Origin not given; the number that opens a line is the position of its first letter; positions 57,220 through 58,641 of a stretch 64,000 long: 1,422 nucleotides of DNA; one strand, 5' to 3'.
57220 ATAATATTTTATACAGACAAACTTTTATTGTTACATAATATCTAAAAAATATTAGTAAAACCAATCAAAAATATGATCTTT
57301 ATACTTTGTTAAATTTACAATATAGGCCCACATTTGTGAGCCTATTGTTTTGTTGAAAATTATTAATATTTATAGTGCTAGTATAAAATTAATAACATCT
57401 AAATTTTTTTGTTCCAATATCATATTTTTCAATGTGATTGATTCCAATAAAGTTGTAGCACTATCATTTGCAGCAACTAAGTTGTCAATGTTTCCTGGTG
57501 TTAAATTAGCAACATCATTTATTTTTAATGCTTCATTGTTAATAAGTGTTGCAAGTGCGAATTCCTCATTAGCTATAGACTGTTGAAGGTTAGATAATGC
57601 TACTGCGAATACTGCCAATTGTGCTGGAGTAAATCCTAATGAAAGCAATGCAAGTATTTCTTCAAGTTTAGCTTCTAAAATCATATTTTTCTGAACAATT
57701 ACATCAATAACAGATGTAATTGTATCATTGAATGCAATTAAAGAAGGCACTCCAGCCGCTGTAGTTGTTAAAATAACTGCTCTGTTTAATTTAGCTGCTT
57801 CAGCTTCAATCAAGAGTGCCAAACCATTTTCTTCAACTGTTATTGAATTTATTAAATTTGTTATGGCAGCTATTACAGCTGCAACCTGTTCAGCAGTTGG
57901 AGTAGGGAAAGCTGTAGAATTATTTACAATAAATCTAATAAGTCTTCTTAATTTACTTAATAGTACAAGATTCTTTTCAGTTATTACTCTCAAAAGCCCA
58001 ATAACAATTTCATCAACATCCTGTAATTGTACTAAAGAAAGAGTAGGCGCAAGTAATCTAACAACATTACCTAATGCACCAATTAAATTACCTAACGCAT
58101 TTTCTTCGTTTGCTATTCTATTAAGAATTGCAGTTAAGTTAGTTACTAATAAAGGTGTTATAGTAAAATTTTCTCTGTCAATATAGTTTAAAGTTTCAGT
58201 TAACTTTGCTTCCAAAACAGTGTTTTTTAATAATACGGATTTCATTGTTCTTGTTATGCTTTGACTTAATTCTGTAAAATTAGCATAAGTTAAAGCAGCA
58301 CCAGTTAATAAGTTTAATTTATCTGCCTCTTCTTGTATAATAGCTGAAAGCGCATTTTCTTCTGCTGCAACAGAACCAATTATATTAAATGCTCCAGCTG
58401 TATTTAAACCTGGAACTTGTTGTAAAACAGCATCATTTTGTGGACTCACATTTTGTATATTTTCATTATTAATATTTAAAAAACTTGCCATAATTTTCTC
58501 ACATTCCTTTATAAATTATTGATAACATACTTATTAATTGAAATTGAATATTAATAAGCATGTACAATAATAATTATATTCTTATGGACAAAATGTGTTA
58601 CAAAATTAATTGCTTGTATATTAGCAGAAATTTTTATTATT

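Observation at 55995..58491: Adjacent paralogous four-repeat helical proteins, one Cys-free and one Cys-rich, with no family I can name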

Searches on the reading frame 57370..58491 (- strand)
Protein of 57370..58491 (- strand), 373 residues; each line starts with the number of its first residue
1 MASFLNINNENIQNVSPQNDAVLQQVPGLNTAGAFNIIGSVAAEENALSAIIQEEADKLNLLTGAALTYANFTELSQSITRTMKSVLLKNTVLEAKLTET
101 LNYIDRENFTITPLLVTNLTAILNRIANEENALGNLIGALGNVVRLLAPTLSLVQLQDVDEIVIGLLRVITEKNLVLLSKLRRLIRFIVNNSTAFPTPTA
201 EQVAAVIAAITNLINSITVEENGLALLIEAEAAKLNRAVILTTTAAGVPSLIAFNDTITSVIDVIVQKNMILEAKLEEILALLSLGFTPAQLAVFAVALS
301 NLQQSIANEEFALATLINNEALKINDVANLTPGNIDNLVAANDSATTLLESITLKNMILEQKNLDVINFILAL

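Call 3: search_protein_families(library=pfam, proteins=[window:57370-58491:-], max_evalue=1)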
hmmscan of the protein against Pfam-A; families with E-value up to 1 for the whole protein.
window:57370-58491:- (373 aa): 2 families
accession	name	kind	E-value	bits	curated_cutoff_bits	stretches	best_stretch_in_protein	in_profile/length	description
PF13851.11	GAS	-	0.16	11.8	32.3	0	254-280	129-155/200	Growth-arrest specific micro-tubule binding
PF19088.6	TUTase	-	0.62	10.2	25.8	0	191-225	7-41/138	TUTase nucleotidyltransferase domain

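Call 4: search_protein_families(library=ncbifam, proteins=[window:57370-58491:-], max_evalue=1)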
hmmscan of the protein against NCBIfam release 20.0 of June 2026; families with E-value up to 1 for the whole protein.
window:57370-58491:- (373 aa): 0 families

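Call 7: search_solved_structures(query=window:57370-58491:-, max_evalue=10)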
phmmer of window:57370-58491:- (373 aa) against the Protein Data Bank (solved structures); distinct sequences matched with E-value up to 10: 1.
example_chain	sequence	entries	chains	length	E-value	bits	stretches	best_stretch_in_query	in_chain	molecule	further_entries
9ihh_A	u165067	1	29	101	2.1e-06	30.9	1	209-289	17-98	Ex vivo spore-silk A-ENA fibers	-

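Call 9: find_homologous_proteins(query=window:57370-58491:-)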
Query window:57370-58491:- (373 aa): 67 proteins with E <= 0.001 among 8000 candidates.
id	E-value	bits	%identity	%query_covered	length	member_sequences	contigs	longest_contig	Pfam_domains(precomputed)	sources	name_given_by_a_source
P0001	1.1e-212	723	100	100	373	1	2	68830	PF26595.1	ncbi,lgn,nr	ncbi:MAG: hypothetical protein PHE29_06400 [Tissierellia bacterium]|nr:hypothetical protein [Tissier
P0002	5.1e-186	636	88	100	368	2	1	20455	PF26595.1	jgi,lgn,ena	-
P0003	6.8e-182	622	89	94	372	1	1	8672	PF26595.1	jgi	-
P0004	4.3e-181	620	86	100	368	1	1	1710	PF26595.1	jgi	-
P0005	3.1e-172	590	81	100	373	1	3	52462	PF26595.1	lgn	-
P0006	8.0e-171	586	82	100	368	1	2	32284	PF26595.1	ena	-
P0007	9.3e-170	582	81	100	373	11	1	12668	PF26595.1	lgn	-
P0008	1.5e-168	578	80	100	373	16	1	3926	PF26595.1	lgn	-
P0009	5.0e-168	577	80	100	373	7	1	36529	PF26595.1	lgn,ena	-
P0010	4.7e-167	573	80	100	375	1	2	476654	PF26595.1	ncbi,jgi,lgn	-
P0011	9.2e-167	572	81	95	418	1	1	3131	PF26595.1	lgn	-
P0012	2.4e-166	571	80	95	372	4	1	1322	PF26595.1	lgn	-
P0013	4.9e-166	570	79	100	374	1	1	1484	PF26595.1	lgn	-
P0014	9.9e-166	569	79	100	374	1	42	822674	PF26595.1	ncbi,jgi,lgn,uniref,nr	ncbi:hypothetical protein SDC9_64349 [bioreactor metagenome]|uniref:Uncharacterized protein n=2 Tax=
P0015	1.3e-165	569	79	100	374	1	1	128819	PF26595.1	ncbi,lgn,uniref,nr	ncbi:MAG: hypothetical protein VB128_06530 [Sedimentibacter saalensis]|uniref:hypothetical protein n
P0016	7.2e-165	566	78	100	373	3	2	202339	PF26595.1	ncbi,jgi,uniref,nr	ncbi:hypothetical protein [Sedimentibacter sp. B4]|uniref:hypothetical protein n=1 Tax=Sedimentibact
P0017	4.5e-164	564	81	100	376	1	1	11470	PF26595.1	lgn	-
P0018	1.1e-163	562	81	100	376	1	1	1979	PF26595.1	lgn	-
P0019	1.8e-162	558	79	100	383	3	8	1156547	PF26595.1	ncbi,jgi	-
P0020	8.7e-162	556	77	100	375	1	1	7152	PF26595.1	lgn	-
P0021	4.5e-160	550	79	95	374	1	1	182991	PF26595.1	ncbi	-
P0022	2.1e-159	548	77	97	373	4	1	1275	PF26595.1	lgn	-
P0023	1.3e-158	546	77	100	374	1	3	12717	PF26595.1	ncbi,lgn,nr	ncbi:MAG: hypothetical protein KBA50_05495 [Sedimentibacter sp.]|nr:hypothetical protein [Sedimentib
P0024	1.4e-158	546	77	100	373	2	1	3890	PF26595.1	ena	-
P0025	1.7e-158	545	76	100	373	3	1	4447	PF26595.1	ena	-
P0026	8.0e-158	543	78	100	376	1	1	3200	PF26595.1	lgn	-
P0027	9.1e-158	543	75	99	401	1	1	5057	PF26595.1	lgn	-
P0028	2.5e-157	541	76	100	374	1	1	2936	PF26595.1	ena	-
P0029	4.3e-157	541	76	100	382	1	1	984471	PF26595.1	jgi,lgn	-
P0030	1.9e-156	539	76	100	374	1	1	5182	PF26595.1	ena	-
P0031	1.9e-156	539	76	100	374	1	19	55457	PF26595.1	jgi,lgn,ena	-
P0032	1.9e-156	539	76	100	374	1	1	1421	PF26595.1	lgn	-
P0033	2.0e-156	539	76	100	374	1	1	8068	PF26595.1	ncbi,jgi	-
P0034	2.0e-155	535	76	100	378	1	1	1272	PF26595.1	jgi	jgi:hypothetical protein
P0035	3.5e-155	534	75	100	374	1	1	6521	PF26595.1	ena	-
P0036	5.1e-155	534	75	100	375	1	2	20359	PF26595.1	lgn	-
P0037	6.8e-154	530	74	100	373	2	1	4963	PF26595.1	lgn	-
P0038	1.4e-153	529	76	100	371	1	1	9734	PF26595.1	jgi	-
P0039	1.3e-152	526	75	100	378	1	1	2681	PF26595.1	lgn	-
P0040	3.2e-152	525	75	100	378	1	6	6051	PF26595.1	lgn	-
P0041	4.0e-152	524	74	100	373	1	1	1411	PF26595.1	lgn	-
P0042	4.4e-152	524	75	100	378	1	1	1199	PF26595.1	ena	-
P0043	5.6e-152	524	72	100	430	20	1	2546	PF26595.1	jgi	jgi:hypothetical protein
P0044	7.8e-152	523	74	100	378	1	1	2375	PF26595.1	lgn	-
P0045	9.2e-152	523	75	100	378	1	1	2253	PF26595.1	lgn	-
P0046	2.2e-151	522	75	100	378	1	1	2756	PF26595.1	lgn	-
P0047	2.2e-151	522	75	100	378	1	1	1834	PF26595.1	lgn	-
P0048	2.8e-150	518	72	100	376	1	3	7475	PF26595.1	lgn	-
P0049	1.6e-148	513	73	95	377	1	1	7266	PF26595.1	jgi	jgi:hypothetical protein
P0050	4.4e-148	511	73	95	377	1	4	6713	PF26595.1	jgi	jgi:hypothetical protein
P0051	9.4e-148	510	70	100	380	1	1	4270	PF26595.1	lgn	-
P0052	7.8e-147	507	73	100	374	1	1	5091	PF26595.1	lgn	-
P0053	3.1e-140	485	71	87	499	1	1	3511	PF26595.1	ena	-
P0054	1.0e-124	434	79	78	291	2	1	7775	PF26595.1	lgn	-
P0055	1.8e-104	368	75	71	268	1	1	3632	PF26595.1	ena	-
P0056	1.9e-102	361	70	67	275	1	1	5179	PF26595.1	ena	-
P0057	1.2e-101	359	60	92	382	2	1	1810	PF26595.1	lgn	-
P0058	2.1e-95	338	57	100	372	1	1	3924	PF26595.1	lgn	-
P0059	8.0e-93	330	57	95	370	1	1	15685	PF26595.1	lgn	-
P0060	1.8e-92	328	57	98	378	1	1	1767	PF26595.1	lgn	-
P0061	1.6e-71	260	48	93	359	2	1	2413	PF26595.1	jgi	jgi:hypothetical protein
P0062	1.8e-66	243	47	97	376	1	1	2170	PF26595.1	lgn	-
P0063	2.2e-66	243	47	97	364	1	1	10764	PF26595.1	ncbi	-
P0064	1.8e-55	207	51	77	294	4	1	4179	PF26595.1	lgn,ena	-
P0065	3.6e-44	170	38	93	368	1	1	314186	PF26595.1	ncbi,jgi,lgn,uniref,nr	ncbi:hypothetical protein [Neobacillus niacini]|jgi:hypothetical protein|uniref:hypothetical protein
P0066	2.4e-42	164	37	95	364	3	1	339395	PF26595.1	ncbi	ncbi:hypothetical protein [Bacillus coreaensis]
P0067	6.5e-42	162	36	95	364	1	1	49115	PF26595.1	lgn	-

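Call 10: search_solved_structures(query=window:57370-58491:-, max_evalue=10, show_alignments=2)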
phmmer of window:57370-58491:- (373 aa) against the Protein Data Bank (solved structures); distinct sequences matched with E-value up to 10: 1.
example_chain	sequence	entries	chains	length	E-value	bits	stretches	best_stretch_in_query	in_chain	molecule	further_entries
9ihh_A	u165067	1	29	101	2.1e-06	30.9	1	209-289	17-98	Ex vivo spore-silk A-ENA fibers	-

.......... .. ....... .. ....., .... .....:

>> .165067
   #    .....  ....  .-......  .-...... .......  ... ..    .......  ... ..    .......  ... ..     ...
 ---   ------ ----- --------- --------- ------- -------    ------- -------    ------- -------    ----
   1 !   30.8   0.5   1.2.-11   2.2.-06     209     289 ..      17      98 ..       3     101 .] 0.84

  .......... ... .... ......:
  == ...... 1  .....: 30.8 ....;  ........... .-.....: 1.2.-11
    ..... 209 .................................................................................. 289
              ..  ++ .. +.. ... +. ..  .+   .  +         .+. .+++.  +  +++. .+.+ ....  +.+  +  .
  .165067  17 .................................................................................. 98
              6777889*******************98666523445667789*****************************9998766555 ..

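Call 24: search_protein_families(library=pfam, proteins=[P0065, P0063], max_evalue=1)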
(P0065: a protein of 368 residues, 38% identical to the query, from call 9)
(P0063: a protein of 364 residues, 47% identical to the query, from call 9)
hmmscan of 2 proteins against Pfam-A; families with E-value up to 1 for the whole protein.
P0065 (368 aa): 1 family
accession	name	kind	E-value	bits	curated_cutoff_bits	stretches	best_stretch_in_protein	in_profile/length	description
PF13653.12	GDPD_2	-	0.24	12.4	27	1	119-139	7-26/30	Glycerophosphoryl diester phosphodiesterase family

P0063 (364 aa): 0 families

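Call 32: find_encoding_contigs(protein=P0065, flank=8000, max_places=2)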
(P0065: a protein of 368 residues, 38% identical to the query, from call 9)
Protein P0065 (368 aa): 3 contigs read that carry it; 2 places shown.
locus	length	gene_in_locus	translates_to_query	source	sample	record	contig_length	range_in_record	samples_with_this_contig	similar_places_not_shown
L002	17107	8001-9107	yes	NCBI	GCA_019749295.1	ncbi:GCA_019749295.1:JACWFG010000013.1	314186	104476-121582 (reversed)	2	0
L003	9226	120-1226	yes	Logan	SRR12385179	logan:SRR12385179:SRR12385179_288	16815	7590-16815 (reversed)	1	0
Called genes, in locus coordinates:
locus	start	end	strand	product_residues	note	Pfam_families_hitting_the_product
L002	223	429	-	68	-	-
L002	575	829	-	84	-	-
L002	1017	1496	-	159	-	-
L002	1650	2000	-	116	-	PF11518:DUF3221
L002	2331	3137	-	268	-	-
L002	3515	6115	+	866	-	PF01326:PPDK_N, PF27448:Rph_4th, PF00391:PEP-utilizers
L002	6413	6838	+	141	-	-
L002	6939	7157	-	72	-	-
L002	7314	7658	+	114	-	-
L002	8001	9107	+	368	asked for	PF26595:A_ENA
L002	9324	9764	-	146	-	PF13474:SnoaL_3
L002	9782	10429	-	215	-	PF01135:PCMT (weak), PF01209:Ubie_methyltran, PF02353:CMAS (weak), PF13489:Methyltransf_23, PF13847:Methyltransf_31, PF08241:Methyltransf_11, PF08242:Methyltransf_12, PF13649:Methyltransf_25, +1 more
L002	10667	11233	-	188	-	-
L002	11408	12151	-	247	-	PF00657:Lipase_GDSL, PF13472:Lipase_GDSL_2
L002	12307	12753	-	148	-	PF05163:DinB, PF12867:DinB_2 (faint)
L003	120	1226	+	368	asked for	PF26595:A_ENA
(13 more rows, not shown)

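Call 33: find_encoding_contigs(protein=P0014, flank=8000, max_places=2)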
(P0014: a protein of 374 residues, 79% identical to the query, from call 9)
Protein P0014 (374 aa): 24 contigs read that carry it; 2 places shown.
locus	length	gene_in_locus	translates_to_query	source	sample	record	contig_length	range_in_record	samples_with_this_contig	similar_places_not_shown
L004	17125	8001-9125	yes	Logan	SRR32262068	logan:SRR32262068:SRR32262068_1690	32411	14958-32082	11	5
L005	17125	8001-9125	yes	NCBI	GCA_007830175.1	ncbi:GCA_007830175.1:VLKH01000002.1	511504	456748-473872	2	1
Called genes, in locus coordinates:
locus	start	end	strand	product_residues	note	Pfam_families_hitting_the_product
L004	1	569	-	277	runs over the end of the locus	-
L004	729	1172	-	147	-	PF10604:Polyketide_cyc2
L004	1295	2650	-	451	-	PF19677:DUF6179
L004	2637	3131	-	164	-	PF19848:DUF6323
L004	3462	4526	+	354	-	PF00091:Tubulin, PF12327:FtsZ_C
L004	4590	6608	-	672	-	PF02743:dCache_1, PF22673:MCP-like_PDC_1, PF08269:dCache_2 (weak), PF18947:HAMP_2 (faint), PF00672:HAMP, PF00015:MCPsignal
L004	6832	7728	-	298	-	PF13353:Fer4_12 (weak), PF04055:Radical_SAM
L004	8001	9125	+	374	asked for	PF26595:A_ENA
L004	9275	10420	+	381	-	PF26595:A_ENA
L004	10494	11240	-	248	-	PF20772:TACO1_YebC_N, PF01709:Transcrip_reg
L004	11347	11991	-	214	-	PF01205:Impact_N, PF09186:DUF1949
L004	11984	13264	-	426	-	PF13167:GTP-bdg_N, PF16360:GTP-bdg_M, PF00009:GTP_EFTU (faint), PF01926:MMR_HSR1, PF16897:MMR_HSR1_Xtn (faint), PF19275:HflX_C (faint)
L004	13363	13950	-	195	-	PF09560:Spore_YunB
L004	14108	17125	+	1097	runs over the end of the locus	-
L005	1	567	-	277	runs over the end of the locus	-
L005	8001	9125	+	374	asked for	PF26595:A_ENA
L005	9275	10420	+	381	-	PF26595:A_ENA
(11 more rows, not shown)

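Call 34: predict_structure(alignment_id=A1)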
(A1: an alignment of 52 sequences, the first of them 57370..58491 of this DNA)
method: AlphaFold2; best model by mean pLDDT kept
length: 373 residues; sequences in the alignment: 52
mean_pLDDT: 89.5   pTM: 0.85
mean pLDDT of the five models: 89.5, 89.1, 88.4, 87.5, 86.8
residues with pLDDT >= 90: 313; 70-90: 31; 50-70: 2; < 50: 27
segments of 3 or more residues with pLDDT < 50: 1-27
pLDDT, mean of each block of 10 residues (from residue 1): 30 30 45 89 95 97 93 97 97 96 91 93 96 98 96 95 97 97 94 90 94 97 97 96 91 92 96 96 88 93 96 96 91 91 94 95 93 87
secondary structure, 60 per line:
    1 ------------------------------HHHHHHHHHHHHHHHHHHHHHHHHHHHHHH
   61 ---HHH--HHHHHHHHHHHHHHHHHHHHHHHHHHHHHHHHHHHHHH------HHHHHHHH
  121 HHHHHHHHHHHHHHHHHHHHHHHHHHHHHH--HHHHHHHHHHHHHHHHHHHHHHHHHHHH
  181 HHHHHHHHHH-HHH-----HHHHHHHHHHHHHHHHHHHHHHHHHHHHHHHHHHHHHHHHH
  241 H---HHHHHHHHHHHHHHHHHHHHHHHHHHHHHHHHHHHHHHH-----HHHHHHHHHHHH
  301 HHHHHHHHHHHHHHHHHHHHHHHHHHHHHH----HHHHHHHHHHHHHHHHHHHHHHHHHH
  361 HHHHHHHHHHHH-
elements in order: H31-60 H69-106 H113-150 H153-190 H200-241 H245-283 H289-330 H335-372

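Call 41: fold_search(model_id=the predicted structure, library=pdb)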
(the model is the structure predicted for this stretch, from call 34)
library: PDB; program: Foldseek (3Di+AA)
matches with E <= 10: 955; with E <= 0.001: 2
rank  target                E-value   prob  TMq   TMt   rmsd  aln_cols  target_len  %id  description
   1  9mg8_B                5.1e-05  1.00  0.33  0.34  12.2       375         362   15  Crystal Structure of b-iTHR-110 (released 2025-12-17)
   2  9mg8_A                3.4e-04  1.00  0.32  0.32  11.4       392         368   14  Crystal Structure of b-iTHR-110 (released 2025-12-17)
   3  9d01                  1.5e-03  0.97  0.20  0.20  17.6       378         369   13  Crystal Structure of a-iTHR-201 (released 2025-12-10)
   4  5a7d_H                2.2e-03  0.54  0.12  0.12  22.5       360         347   11  Tetrameric assembly of LGN with Inscuteable (released 2016-08-03)
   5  8cws_A                2.4e-03  0.63  0.13  0.12  22.2       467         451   12  Accurate computational design of genetically encoded 3D protein crystals (released 2023-11-01)
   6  8gel_A                5.0e-03  1.00  0.32  0.26  16.2       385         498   13  Cryo-EM structure of synthetic tetrameric building block sC4 (released 2024-03-13)
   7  9i05_Xj               5.2e-03  0.33  0.11  0.08  28.1       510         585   12  Cryo-EM structure of the large subunit of the mitochondrial ribosome from Toxoplasma gondii (released 2025-06-11)
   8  7a0g_EEE              5.4e-03  0.51  0.14  0.15  43.0       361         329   14  Structure of the SmhB pore of the tripartite alpha-pore forming toxin, Smh, from Serratia marcescens. (released 2021-03-31)
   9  7a0g_HHH              6.2e-03  0.57  0.14  0.16  43.5       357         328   14  Structure of the SmhB pore of the tripartite alpha-pore forming toxin, Smh, from Serratia marcescens. (released 2021-03-31)
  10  7rdr_A                6.2e-03  0.51  0.13  0.11  23.6       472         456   10  Circular tandem repeat protein with novel repeat topology and enhanced subunit contact surfaces (released 2021-09-01)
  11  8v3b_a                6.4e-03  0.66  0.16  0.15  25.2       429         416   12  Computational Designed Nanocage O43_129_+4 (released 2024-03-13)
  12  7a0g_AAA              7.0e-03  0.47  0.14  0.15  42.9       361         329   15  Structure of the SmhB pore of the tripartite alpha-pore forming toxin, Smh, from Serratia marcescens. (released 2021-03-31)
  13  9dze_K                9.1e-03  0.60  0.15  0.17  22.6       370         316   10  Computationally Designed Bifaceted Protein Nanomaterial pD5-14 (released 2024-10-30)
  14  7ue2_A                1.0e-02  0.44  0.12  0.14  22.2       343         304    8  Crystal structure of designed helical repeat protein RPB_PLP3_R6 bound to PLPx6 peptide (released 2023-03-29)
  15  6grj_E                1.1e-02  0.33  0.12  0.13  40.7       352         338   15  Structure of the AhlB pore of the tripartite alpha-pore forming toxin, AHL, from Aeromonas hydrophila. (released 2019-07-03)
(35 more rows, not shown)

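Call 49: find_related_loci(query=A1, collection=genome_contigs, flank=4000)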
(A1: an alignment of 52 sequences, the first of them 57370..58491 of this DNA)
Query A1 (373 aa) in genome_contigs; peptide patterns used: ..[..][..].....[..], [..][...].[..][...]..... (x = any residue, [..] = any of these).
138 stretches matched a pattern; 16 encode a relative of the query (tblastn E <= 1e-3); 15 distinct loci.
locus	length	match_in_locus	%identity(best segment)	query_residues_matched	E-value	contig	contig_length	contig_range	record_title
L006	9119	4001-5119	80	1-373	7e-179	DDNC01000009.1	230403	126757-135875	MAG TPA_asm: Firmicutes bacterium UBA2530 UBA2530_contig_151, whole genome shotgun sequence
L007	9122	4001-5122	79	1-373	2e-177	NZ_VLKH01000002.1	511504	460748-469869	Sedimentibacter saalensis strain DSM 13558 LY60DRAFT_scaffold00002.2, whole genome shotgun sequence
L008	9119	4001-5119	78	1-373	2e-173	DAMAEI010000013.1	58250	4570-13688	MAG TPA_asm: Sedimentibacter sp. isolate CTOTU48041 NODE_80_length_58250_cov_2.806135, whole genome shotgun sequence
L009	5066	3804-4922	77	1-373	4e-176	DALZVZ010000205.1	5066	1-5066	MAG TPA_asm: Sedimentibacter sp. isolate CTOTU47806 NODE_1479_length_5066_cov_5.047895, whole genome shotgun sequence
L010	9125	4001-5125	80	1-373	1e-170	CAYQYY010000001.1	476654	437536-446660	MAG TPA_asm: uncultured Clostridia bacterium isolate binchicken_co104_62 genome assembly, contig: NODE_8_length_476654_c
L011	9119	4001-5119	79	1-373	1e-168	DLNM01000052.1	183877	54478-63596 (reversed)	MAG TPA_asm: Firmicutes bacterium UBA7510 UBA7510_contig_228, whole genome shotgun sequence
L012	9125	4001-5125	72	1-373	4e-163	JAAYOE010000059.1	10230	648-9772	MAG: Tissierellia bacterium isolate AS21ysBPME_327 86189_AS21, whole genome shotgun sequence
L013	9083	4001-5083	77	13-373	7e-162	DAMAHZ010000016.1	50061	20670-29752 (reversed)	MAG TPA_asm: Bacillota bacterium isolate CTOTU48147 NODE_95_length_50061_cov_5.472043, whole genome shotgun sequence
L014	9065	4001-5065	81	18-372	1e-155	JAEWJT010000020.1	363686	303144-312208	MAG: Bacillota bacterium isolate OH_PBrB_159 k127_490005, whole genome shotgun sequence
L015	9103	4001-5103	75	1-373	1e-127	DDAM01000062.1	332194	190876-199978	MAG TPA_asm: Firmicutes bacterium UBA2058 UBA2058_contig_79, whole genome shotgun sequence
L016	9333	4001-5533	77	1-373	5e-162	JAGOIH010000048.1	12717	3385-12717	MAG: Sedimentibacter sp. isolate Go_SlDig_bin_448 Go_SlDig_14723_length_12717_cov_11.871962, whole genome shotgun sequen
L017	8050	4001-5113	47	8-370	3e-78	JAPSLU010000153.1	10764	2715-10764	MAG: Bacillus sp. (in: firmicutes) isolate RH59_bin.048 NODE_4153_length_10764_cov_1.863495, whole genome shotgun sequen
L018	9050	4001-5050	38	25-369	1e-53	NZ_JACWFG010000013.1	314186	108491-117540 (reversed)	Neobacillus niacini strain PL-B1 PL-B1_contig_13, whole genome shotgun sequence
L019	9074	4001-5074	37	17-370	5e-47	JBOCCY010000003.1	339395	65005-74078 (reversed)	Bacillus coreaensis strain GXL0075 ctg00003, whole genome shotgun sequence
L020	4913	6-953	35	37-349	3e-45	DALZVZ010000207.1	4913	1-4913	MAG TPA_asm: Sedimentibacter sp. isolate CTOTU47806 NODE_1540_length_4913_cov_5.340881, whole genome shotgun sequence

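Call 73: search_protein_families(library=phrogs, proteins=[window:57370-58491:-], max_evalue=0.01)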
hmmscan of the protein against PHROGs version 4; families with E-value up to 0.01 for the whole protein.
window:57370-58491:- (373 aa): 0 families
